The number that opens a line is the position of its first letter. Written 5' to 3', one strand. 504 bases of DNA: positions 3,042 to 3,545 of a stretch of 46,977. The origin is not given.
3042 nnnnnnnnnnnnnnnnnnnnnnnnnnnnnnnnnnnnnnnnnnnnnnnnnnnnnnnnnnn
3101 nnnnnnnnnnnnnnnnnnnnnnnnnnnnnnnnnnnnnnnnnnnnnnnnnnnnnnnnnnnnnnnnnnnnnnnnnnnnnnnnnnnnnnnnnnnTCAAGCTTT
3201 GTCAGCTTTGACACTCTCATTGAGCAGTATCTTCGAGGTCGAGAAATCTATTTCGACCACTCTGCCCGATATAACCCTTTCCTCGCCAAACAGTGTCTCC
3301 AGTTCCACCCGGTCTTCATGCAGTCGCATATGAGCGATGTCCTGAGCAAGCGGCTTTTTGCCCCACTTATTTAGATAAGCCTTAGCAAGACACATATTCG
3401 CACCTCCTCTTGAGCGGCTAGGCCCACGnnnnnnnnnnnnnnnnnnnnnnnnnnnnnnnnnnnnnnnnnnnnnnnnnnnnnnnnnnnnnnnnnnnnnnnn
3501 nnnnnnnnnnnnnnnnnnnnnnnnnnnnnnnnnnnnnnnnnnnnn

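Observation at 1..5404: Fur-family-led 9-10 gene operon interleaving a thioredoxin system with CooC/CooT nickel chaperones, a ferredoxin, a methyltransferase and a novel Cys-rich protein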

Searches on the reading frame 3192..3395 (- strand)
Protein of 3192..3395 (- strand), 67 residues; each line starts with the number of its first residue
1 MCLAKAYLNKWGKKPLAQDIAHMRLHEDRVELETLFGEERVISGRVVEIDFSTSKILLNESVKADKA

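Call 3: search_protein_families(library=pfam, proteins=[window:3192-3395:-], max_evalue=0.01)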
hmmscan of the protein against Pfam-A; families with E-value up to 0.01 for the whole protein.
window:3192-3395:- (67 aa): 1 family
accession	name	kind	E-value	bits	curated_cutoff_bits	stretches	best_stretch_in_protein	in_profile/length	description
PF10133.14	CooT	-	3.6e-14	53.2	27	1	1-58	1-59/60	CO dehydrogenase accessory protein CooT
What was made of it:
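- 3192..3395 (-): CooT-family small protein, 67 aa, with N-terminal Met-Cys2. PF10133 at 53.2 bits against a cut-off of 27 (call 3).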

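Call 5: search_protein_families(library=ncbifam, proteins=[window:3192-3395:-], max_evalue=0.001)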
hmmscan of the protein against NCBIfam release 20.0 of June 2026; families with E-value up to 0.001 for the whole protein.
window:3192-3395:- (67 aa): 0 families

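Call 36: search_solved_structures(query=window:3192-3395:-, max_evalue=1, show_alignments=3)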
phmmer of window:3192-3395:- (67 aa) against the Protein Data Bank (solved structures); distinct sequences matched with E-value up to 1: 3.
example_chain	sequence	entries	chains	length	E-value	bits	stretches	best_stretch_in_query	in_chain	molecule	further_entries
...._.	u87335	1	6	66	0.13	16.1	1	1-58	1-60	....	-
6y8v_A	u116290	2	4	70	0.16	15.8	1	1-58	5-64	CooT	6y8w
6fan_A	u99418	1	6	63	0.31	14.9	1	2-59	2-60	CooT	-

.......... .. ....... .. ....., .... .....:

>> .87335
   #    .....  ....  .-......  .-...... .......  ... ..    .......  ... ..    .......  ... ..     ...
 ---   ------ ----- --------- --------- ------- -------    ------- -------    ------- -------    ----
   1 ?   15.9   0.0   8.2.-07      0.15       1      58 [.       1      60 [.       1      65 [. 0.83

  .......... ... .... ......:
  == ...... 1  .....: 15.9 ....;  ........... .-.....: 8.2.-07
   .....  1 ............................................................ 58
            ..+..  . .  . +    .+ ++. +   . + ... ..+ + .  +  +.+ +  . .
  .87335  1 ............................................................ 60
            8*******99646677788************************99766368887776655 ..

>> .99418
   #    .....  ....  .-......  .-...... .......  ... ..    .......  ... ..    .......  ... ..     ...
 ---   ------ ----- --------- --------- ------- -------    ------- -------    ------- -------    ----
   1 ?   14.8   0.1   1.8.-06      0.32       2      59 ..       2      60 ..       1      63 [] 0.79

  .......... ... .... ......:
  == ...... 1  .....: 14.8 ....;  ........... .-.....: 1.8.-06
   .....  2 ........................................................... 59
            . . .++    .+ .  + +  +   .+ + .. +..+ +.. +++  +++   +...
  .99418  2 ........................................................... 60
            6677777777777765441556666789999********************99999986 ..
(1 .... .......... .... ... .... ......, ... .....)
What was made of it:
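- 3192..3395 (-): The only PDB hits are the three CooT structures, aligned full-length (call 36).
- On CooT (PF10133): The only PDB hits are the three CooT structures (call 36).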
